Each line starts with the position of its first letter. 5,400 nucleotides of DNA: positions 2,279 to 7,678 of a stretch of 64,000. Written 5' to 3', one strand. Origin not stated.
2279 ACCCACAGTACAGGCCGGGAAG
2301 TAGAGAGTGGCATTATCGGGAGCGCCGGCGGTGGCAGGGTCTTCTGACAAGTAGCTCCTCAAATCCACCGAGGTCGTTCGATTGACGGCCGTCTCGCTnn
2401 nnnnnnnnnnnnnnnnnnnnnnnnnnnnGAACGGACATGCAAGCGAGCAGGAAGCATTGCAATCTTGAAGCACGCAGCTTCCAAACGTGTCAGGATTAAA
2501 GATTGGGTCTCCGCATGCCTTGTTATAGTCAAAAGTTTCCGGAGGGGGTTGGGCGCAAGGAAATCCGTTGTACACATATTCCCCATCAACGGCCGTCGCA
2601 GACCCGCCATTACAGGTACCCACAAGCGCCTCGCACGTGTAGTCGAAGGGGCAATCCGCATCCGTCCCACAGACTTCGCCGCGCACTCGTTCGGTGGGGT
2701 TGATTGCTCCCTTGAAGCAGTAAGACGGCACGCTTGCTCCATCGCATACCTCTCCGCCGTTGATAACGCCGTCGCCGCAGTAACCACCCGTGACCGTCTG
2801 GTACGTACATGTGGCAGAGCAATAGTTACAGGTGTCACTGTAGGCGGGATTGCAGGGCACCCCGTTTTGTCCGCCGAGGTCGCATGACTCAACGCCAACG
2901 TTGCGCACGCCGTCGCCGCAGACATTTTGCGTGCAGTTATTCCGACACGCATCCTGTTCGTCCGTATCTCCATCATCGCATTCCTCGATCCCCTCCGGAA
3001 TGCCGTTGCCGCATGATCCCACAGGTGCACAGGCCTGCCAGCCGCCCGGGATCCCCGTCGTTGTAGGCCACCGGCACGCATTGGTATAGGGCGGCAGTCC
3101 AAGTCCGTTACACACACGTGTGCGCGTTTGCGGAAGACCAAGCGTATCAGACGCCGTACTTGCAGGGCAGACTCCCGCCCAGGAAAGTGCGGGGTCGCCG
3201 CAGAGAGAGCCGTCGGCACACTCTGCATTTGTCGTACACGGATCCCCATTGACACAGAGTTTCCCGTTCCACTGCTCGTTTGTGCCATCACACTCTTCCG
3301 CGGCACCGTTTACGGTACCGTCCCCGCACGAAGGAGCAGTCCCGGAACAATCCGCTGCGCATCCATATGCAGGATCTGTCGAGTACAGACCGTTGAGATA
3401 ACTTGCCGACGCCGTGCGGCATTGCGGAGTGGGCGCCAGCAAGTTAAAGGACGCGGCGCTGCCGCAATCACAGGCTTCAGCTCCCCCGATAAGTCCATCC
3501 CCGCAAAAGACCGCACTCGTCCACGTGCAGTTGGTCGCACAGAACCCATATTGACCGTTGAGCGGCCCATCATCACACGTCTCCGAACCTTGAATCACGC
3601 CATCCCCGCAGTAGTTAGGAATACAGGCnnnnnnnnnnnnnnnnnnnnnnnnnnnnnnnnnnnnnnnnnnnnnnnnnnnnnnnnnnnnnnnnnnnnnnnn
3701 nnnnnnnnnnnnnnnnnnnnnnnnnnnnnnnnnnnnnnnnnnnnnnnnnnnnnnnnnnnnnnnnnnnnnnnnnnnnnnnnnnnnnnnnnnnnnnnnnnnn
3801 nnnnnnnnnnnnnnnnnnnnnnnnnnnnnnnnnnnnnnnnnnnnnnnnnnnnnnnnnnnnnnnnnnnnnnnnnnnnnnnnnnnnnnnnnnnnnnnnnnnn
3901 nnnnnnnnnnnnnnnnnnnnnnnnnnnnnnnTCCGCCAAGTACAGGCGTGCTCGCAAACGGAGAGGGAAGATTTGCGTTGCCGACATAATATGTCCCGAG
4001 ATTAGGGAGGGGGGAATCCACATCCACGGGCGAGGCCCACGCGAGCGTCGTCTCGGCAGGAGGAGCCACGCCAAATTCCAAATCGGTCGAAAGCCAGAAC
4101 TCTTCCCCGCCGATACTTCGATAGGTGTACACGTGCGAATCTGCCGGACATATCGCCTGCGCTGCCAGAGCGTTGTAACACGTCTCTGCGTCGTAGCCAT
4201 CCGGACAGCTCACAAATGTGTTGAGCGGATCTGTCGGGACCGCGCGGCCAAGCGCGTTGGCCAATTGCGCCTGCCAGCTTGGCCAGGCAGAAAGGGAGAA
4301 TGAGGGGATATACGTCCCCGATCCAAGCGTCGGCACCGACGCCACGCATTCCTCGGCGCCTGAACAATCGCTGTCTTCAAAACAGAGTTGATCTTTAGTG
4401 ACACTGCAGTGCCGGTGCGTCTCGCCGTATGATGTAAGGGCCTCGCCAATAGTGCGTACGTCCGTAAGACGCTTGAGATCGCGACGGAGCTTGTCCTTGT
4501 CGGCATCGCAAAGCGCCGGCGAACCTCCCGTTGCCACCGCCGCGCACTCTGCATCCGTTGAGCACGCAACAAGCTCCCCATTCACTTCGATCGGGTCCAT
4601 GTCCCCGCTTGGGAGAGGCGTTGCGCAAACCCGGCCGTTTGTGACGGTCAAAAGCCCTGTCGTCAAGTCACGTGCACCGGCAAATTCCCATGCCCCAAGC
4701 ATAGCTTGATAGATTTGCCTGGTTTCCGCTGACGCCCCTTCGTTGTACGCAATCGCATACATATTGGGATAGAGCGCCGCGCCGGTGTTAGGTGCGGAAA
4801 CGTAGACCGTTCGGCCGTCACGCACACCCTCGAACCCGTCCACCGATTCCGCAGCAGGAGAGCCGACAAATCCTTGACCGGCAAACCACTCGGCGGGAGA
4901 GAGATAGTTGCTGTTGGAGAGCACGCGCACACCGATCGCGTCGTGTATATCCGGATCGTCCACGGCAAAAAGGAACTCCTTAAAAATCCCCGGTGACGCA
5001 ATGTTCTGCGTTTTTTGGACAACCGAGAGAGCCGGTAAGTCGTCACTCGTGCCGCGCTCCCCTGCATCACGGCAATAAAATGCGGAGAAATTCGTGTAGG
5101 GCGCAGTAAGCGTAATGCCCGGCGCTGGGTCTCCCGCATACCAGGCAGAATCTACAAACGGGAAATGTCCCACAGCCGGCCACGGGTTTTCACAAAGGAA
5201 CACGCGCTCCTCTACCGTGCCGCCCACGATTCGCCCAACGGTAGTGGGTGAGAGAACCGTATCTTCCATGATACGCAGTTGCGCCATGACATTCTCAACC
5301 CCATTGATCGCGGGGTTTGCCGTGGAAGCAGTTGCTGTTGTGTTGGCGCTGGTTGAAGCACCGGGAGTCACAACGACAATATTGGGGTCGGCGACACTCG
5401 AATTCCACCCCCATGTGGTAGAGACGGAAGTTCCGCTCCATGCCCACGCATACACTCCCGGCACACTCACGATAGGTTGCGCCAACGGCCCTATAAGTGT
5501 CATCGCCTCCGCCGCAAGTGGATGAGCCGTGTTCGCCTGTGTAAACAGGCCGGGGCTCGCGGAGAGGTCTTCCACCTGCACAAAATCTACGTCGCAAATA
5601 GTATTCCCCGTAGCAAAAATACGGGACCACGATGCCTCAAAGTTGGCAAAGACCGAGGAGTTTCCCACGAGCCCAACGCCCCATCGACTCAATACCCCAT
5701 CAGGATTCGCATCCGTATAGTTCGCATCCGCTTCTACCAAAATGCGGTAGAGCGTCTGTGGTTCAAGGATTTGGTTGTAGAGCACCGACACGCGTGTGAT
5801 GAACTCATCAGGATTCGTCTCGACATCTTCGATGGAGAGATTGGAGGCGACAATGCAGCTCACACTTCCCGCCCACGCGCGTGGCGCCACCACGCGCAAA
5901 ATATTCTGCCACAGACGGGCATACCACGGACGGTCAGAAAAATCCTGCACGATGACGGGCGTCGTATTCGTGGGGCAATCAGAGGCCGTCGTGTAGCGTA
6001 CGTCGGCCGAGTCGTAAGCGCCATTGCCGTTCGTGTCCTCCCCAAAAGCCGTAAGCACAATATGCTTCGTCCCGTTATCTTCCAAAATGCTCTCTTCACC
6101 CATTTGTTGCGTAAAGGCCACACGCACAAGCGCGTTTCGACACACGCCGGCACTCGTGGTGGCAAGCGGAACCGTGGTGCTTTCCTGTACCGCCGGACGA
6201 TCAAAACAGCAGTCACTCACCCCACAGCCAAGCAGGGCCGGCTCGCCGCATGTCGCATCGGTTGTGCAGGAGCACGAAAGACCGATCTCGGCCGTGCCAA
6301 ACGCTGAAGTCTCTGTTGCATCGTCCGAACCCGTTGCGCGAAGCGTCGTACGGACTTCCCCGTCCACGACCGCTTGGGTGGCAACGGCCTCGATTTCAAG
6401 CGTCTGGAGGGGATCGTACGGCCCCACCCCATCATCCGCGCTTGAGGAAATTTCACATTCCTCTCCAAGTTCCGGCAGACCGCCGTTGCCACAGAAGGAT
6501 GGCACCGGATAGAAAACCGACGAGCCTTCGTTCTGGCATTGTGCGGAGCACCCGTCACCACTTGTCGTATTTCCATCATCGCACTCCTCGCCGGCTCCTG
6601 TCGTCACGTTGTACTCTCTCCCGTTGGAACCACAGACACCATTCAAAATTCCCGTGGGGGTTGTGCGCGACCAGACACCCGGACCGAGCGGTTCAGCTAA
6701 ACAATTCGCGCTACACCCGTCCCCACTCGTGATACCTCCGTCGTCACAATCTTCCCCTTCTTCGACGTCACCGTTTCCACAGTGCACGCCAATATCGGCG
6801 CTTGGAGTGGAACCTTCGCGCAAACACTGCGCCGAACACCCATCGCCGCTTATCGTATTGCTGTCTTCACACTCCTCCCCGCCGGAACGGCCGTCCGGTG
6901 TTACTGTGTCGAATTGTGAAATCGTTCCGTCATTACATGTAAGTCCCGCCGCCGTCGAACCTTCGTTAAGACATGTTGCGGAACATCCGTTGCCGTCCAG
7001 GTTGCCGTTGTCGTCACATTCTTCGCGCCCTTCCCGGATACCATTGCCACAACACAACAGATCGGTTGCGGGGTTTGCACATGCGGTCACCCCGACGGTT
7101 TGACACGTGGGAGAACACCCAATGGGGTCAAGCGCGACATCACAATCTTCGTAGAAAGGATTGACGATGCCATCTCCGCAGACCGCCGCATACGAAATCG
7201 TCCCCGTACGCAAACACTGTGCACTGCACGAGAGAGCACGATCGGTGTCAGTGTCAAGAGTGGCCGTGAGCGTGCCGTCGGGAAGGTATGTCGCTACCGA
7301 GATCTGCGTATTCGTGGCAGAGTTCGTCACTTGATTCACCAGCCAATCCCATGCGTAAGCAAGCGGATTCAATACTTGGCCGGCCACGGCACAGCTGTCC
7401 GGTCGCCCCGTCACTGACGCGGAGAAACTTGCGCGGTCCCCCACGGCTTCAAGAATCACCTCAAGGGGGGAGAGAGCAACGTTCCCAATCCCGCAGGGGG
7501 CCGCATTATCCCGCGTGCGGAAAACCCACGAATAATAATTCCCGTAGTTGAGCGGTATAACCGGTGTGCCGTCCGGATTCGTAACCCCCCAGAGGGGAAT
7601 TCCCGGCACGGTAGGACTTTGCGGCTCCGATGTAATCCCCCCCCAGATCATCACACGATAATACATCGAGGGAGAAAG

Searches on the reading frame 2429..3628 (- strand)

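Call 101: search_protein_families(library=pfam, proteins=[window:2429-3628:-], max_evalue=0.01)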
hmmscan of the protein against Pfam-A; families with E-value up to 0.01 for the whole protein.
window:2429-3628:- (400 aa): 1 family
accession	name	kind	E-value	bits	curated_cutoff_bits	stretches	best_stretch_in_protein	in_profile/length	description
PF13948.11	DUF4215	-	0.0012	19.6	27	1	203-232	18-46/47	Domain of unknown function (DUF4215)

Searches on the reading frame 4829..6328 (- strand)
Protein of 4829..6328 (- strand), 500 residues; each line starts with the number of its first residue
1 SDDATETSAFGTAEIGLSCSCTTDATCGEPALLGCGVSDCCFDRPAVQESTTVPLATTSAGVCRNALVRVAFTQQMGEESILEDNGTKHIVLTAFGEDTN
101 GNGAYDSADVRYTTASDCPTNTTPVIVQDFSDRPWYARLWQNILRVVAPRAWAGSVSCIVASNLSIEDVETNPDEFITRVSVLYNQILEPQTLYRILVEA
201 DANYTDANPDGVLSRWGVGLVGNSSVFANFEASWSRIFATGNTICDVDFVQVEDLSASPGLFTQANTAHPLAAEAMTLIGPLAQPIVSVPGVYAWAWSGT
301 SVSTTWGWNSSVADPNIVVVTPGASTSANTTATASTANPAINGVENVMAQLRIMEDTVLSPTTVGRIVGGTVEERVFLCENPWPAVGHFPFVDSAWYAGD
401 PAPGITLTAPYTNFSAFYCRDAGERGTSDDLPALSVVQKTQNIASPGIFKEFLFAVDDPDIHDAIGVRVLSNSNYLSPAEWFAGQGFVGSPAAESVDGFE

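Call 101: search_protein_families(library=pfam, proteins=[window:4829-6328:-], max_evalue=0.01)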
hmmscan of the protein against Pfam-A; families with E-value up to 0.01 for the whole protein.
window:4829-6328:- (500 aa): 0 families

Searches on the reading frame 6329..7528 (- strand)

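Call 101: search_protein_families(library=pfam, proteins=[window:6329-7528:-], max_evalue=0.01)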
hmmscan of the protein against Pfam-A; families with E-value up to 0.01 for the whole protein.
window:6329-7528:- (400 aa): 1 family
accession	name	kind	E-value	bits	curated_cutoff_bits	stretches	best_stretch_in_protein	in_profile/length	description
PF13948.11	DUF4215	-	4.6e-12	46.5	27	1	312-332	28-47/47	Domain of unknown function (DUF4215)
